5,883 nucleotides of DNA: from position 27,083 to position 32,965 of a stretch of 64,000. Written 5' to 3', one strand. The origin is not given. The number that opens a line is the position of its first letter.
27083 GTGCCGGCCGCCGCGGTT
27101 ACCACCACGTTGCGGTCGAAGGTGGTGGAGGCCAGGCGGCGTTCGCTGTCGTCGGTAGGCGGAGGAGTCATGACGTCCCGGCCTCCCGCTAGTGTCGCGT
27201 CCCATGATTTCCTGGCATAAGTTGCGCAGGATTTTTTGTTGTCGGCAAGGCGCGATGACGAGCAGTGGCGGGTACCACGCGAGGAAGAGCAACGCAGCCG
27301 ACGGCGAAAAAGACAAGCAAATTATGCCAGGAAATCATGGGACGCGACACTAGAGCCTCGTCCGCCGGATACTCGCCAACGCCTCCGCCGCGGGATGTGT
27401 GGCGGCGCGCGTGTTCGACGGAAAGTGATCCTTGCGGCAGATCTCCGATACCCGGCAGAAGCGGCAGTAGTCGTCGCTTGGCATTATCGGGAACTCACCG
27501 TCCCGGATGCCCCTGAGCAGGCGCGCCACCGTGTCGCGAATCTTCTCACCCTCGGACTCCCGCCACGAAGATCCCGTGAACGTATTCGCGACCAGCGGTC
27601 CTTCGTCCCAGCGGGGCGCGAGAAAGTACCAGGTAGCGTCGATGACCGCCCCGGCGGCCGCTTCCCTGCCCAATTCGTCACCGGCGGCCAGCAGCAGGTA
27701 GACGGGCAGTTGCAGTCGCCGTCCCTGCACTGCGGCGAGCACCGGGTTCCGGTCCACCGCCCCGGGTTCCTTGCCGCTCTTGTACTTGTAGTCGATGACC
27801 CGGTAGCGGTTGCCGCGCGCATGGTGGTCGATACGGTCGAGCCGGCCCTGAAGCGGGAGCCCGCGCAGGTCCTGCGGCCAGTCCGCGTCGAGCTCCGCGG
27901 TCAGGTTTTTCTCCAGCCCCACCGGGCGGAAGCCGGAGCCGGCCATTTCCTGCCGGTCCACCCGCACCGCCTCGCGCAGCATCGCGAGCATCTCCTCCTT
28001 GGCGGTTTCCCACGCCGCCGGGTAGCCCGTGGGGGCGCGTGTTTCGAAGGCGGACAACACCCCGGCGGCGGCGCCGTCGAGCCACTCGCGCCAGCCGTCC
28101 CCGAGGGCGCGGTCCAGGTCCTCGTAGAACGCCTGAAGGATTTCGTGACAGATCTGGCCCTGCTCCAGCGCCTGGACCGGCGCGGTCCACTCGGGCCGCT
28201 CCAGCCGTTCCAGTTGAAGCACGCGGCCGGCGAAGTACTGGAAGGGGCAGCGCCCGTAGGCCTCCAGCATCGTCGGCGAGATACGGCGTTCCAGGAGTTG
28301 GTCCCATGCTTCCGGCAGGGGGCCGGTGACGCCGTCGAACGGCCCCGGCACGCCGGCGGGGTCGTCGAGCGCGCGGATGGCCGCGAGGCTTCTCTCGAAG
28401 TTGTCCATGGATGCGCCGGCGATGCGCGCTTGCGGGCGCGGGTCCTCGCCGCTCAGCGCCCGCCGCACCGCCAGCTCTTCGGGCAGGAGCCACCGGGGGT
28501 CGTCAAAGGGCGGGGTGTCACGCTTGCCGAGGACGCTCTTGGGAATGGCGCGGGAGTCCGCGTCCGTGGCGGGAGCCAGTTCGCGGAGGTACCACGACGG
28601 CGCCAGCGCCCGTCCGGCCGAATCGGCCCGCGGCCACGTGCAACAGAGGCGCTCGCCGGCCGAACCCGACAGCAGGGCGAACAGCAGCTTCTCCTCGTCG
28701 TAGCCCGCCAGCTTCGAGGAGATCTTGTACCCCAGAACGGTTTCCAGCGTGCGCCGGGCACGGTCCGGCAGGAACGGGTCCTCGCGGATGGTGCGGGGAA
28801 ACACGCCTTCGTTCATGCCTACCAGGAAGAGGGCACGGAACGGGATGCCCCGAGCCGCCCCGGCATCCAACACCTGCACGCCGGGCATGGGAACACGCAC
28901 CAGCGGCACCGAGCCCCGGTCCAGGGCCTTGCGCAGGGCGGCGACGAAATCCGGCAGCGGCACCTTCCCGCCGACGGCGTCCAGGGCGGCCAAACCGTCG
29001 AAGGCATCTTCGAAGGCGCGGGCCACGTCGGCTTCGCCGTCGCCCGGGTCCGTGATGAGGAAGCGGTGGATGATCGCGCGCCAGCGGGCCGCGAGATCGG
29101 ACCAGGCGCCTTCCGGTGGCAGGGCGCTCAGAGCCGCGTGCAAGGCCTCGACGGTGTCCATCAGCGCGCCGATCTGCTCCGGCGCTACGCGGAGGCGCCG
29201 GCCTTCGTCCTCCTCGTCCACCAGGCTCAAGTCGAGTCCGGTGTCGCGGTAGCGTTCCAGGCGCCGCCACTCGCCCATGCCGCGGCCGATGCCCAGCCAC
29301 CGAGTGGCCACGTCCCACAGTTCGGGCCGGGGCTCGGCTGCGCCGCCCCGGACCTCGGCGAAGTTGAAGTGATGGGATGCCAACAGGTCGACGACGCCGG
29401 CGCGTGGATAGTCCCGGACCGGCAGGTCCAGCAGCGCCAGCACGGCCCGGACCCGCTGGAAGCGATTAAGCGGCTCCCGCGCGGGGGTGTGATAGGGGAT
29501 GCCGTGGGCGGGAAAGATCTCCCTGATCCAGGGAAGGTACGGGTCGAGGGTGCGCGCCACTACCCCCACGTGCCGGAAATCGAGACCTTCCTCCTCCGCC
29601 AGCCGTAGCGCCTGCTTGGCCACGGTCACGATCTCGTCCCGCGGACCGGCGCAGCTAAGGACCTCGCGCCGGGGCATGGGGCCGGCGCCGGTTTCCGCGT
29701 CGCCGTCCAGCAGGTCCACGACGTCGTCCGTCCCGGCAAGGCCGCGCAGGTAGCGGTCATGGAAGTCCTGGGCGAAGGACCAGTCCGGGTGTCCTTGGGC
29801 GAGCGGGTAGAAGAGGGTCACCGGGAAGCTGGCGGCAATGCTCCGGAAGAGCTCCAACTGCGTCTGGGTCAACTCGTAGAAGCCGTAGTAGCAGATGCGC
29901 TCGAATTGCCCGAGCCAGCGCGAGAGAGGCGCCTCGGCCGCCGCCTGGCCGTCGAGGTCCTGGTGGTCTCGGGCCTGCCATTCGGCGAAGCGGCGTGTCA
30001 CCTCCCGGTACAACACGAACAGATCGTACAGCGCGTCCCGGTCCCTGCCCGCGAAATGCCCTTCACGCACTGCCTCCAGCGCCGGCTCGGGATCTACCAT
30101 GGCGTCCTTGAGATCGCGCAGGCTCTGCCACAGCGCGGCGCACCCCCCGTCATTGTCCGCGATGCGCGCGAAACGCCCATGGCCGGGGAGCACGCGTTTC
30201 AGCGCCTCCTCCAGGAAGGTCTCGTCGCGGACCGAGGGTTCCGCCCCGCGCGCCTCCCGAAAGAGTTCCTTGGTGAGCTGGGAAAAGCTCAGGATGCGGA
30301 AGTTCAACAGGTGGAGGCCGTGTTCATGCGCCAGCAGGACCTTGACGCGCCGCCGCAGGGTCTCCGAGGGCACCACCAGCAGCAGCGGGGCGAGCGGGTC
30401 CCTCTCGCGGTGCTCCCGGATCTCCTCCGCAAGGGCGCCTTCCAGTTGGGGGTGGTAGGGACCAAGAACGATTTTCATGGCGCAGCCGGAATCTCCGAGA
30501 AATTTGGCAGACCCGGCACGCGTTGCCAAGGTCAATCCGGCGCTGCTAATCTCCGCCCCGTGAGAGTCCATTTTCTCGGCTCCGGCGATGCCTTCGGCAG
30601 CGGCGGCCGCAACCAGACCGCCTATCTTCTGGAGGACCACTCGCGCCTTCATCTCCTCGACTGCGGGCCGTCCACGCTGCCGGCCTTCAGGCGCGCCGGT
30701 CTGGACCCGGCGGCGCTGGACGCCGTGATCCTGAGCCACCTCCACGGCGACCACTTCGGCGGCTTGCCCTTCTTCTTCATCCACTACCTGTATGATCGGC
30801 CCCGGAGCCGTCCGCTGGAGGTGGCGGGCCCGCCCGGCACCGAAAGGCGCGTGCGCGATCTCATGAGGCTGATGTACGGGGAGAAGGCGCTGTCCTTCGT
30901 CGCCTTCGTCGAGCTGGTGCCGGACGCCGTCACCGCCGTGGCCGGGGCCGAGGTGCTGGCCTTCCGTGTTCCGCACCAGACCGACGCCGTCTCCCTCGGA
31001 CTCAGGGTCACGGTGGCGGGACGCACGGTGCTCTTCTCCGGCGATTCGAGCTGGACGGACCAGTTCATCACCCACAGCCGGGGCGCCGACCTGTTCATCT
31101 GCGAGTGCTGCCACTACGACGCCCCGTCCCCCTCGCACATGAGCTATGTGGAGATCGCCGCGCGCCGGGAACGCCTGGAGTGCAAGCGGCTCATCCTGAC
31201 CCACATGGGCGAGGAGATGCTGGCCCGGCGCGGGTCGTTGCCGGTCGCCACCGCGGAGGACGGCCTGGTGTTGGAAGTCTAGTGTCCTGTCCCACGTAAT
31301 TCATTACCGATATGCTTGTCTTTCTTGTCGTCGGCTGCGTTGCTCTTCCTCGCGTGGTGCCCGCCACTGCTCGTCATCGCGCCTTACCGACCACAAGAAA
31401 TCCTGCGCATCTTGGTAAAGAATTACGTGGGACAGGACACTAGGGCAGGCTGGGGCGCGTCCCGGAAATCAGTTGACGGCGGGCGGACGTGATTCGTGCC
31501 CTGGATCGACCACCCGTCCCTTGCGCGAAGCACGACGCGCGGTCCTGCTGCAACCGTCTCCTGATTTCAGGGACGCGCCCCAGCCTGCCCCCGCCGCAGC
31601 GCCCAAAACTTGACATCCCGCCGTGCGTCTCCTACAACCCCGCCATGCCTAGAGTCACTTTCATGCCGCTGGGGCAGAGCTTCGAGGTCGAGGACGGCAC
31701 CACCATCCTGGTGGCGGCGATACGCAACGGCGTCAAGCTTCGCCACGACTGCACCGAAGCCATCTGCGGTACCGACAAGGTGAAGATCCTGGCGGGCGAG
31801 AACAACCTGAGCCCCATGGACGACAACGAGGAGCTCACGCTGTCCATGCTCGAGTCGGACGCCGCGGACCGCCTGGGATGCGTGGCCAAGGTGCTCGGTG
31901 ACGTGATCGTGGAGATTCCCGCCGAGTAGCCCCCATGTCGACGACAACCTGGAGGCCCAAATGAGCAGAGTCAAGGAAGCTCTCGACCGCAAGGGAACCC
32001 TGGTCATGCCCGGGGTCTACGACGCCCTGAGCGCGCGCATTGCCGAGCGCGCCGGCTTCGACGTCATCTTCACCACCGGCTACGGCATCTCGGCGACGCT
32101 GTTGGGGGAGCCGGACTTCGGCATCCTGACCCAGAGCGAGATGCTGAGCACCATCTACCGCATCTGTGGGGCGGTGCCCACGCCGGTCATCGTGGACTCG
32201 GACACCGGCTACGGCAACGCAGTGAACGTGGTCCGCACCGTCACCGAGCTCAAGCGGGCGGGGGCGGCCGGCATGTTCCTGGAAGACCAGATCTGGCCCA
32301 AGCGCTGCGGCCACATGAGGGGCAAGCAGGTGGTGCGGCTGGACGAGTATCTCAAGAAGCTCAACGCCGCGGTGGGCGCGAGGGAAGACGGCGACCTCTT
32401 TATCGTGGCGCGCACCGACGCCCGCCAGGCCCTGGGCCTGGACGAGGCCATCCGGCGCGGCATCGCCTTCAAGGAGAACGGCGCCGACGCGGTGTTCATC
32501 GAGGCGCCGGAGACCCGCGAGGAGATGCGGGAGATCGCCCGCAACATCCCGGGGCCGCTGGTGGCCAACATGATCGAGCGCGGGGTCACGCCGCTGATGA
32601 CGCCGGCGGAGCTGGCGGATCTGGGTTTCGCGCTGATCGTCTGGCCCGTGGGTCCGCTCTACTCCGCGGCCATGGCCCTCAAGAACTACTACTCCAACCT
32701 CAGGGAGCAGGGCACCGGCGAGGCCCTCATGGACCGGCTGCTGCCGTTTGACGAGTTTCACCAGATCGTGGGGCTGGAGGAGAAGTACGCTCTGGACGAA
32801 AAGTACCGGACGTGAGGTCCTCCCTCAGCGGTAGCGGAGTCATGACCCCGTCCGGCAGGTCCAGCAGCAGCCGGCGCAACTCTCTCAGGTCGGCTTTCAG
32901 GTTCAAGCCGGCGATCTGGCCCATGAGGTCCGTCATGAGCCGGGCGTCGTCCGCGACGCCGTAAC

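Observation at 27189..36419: New 165-bp MITE family, three copies, with 24-32-bp perfect terminal inverted repeats beginning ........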

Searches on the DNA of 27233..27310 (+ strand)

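Call 82: build_rna_model(alignment_id=A4, structure=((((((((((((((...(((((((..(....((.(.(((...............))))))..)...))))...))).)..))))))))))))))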
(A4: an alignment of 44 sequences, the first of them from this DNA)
Model R2 built from alignment A4 (44 sequences, 93 columns); structure: as given.
model positions 79; base pairs 28; branch points 0; effective number of sequences 30.33; information 0.717 bits per position. Calibrated on 0.2 Mb of random sequence (short: E-values are rough).
structure used (alignment columns):
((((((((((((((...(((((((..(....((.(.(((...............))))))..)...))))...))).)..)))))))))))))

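Call 83: search_with_rna_model(model_id=R2, source=L131, filters=off, max_evalue=10, show_alignments=2)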
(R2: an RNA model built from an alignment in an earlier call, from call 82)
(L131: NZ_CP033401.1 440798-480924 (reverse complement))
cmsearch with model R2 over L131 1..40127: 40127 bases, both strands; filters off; matches with E-value up to 10: 20.
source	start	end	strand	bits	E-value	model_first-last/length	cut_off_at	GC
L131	724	752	-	13.3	0.22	1-79/79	no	0.59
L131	12059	12108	-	12.5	0.38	1-79/79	no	0.48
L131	26755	26789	-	11.5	0.72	1-79/79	no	0.6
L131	20015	20113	+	10.6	1.2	1-79/79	no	0.55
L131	21824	21897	+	10.3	1.4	1-79/79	no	0.57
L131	31953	31972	+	10.1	1.7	1-79/79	no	0.5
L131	21178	21202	-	9.7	2.1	1-79/79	no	0.52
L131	20134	20177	+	9.7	2.2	1-79/79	no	0.5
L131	5089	5148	-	9.3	2.8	1-79/79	no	0.53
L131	5454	5475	-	9.1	3.1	1-79/79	no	0.45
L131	5421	5485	+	8.8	3.8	1-79/79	no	0.52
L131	724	752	+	8.8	3.9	1-79/79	no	0.59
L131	1113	1146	-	8.7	4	1-79/79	no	0.53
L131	31525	31580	+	8.5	4.6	1-79/79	no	0.59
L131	22930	23002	-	8.2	5.5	1-79/79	no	0.44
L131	4787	4813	+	7.9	6.6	1-79/79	no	0.44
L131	17863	17885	-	7.9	7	1-79/79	no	0.65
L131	27781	27804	+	7.7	7.8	1-79/79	no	0.33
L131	1113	1146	+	7.6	8.1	1-79/79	no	0.53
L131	21263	21293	-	7.4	9.2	1-79/79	no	0.55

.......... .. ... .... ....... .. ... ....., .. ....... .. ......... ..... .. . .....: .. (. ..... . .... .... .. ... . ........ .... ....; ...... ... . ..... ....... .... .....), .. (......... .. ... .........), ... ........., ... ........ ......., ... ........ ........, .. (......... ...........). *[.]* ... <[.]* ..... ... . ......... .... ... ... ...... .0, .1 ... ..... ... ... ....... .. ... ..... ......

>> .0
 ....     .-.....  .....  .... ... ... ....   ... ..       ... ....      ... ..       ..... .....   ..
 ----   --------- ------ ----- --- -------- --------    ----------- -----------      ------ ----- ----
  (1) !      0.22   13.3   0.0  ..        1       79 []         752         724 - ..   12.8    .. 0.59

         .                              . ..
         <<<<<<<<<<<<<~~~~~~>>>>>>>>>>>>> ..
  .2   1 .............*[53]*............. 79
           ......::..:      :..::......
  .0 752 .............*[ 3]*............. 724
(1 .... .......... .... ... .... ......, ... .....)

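Call 115: search_with_rna_model(model_id=R2, sources=[L252, L253, L254, L255, L215], filters=off, max_evalue=1)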
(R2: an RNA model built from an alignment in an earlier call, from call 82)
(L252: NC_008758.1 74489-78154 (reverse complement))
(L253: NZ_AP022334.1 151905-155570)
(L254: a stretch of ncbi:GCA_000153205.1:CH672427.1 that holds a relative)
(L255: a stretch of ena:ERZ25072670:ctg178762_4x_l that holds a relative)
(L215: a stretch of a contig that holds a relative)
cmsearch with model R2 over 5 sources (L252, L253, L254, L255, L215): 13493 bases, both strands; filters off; matches with E-value up to 1: 6.
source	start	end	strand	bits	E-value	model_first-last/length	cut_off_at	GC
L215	1256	1335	+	51.6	2.3e-12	1-79/79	no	0.66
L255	2083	2119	-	11.5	0.23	1-79/79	no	0.73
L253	2339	2384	+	11.1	0.31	1-79/79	no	0.7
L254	570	595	+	10.7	0.39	1-79/79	no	0.46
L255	2221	2259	-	9.7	0.73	1-79/79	no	0.46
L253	2339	2384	-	9.7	0.75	1-79/79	no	0.7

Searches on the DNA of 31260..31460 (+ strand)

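Call 11: search_dna_similar(query=window:31279-31443:+, collection=plasmids, mode=distant, max_rows=40, max_evalue=0.001)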
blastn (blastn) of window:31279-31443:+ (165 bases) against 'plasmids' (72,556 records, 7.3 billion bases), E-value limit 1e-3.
No match.

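Call 30: search_rna_families(source=window, start=31260, end=31460, threshold=evalue, max_evalue=10, show_alignments=2)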
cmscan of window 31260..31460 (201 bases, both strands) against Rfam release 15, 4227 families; matches with E-value up to 10: 1.
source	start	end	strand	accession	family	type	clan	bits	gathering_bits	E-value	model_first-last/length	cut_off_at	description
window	31293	31341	-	RF00357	snoR44_J54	Gene; snRNA; snoRNA; CD-box;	CL00069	18.4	48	0.38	1-97/97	no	Small nucleolar RNA R44/J54/Z268 family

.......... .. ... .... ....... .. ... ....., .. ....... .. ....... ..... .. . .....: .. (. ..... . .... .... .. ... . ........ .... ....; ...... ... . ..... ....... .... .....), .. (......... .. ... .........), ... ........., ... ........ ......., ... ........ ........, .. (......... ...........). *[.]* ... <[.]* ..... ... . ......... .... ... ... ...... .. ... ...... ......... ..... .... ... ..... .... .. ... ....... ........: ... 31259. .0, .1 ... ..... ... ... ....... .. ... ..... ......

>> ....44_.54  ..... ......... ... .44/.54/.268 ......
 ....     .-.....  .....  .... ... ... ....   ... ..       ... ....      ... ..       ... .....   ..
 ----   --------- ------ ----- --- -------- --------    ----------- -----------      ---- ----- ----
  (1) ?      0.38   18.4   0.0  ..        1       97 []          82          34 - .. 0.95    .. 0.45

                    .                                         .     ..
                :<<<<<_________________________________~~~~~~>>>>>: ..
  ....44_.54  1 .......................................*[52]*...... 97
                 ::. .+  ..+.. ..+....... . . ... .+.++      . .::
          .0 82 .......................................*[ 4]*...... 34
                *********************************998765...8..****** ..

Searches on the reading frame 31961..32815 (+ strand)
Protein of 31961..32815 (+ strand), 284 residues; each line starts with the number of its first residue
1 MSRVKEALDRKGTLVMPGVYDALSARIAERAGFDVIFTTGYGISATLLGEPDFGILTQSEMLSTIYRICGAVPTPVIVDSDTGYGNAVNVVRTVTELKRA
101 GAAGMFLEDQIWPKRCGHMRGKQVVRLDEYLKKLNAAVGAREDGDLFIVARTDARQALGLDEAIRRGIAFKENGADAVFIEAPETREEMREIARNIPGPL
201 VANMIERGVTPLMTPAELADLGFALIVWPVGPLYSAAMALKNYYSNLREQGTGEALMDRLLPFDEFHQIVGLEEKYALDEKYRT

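Call 8: search_protein_families(library=pfam, proteins=[window:31961-32815:+])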
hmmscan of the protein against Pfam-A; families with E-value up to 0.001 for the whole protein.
window:31961-32815:+ (284 aa): 3 families
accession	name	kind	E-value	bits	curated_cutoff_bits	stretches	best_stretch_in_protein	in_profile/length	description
PF13714.12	PEP_mutase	-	3.3e-51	174.6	31.5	1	7-243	3-235/240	Phosphoenolpyruvate phosphomutase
PF00463.27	ICL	-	1.5e-13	50.6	26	1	74-159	150-238/526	Isocitrate lyase family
PF02548.21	Pantoate_transf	-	0.00083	19.3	28.7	0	5-78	8-80/259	Ketopantoate hydroxymethyltransferase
